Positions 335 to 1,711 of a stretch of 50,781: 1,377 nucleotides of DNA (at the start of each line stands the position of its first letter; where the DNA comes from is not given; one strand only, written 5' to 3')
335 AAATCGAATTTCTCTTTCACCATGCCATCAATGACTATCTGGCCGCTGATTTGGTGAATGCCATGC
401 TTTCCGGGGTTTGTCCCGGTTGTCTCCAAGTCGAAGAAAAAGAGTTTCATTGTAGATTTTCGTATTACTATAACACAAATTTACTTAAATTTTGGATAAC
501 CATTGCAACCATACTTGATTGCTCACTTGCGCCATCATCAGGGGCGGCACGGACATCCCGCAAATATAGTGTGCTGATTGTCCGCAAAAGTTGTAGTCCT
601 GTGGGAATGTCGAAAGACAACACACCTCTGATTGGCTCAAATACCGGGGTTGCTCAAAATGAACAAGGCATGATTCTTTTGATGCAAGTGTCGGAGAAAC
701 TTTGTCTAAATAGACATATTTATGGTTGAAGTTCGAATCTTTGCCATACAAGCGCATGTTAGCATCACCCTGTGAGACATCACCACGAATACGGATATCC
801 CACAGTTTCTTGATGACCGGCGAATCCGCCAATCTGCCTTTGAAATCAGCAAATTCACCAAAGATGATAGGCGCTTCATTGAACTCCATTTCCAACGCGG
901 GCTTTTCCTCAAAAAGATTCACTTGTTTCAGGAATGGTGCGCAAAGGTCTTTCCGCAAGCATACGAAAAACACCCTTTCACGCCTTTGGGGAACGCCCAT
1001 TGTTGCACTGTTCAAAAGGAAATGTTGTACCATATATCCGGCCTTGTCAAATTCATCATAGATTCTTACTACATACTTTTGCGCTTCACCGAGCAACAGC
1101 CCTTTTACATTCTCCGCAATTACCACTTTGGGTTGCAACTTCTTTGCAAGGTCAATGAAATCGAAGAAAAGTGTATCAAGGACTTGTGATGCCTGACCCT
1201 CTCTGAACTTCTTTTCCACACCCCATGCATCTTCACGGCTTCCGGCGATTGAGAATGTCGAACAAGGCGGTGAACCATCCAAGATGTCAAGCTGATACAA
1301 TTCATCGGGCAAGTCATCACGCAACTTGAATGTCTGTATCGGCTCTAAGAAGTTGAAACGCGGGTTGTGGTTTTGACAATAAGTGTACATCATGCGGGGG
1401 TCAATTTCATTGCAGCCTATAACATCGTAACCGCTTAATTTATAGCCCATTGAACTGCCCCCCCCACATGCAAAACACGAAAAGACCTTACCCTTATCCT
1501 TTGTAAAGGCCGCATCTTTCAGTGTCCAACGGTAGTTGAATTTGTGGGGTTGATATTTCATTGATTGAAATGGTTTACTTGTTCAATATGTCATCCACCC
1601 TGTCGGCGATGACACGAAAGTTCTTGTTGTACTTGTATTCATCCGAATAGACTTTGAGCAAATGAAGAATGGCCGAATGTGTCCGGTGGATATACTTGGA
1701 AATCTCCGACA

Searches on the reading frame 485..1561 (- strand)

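Call 46: search_protein_families(library=pfam, proteins=[window:485-1561:-], max_evalue=0.001)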
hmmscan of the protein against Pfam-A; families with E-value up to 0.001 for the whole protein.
window:485-1561:- (358 aa): 1 family
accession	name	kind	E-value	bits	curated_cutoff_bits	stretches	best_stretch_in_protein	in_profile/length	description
PF00145.23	DNA_methylase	-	4e-46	158.4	22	1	25-349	2-321/324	C-5 cytosine-specific DNA methylase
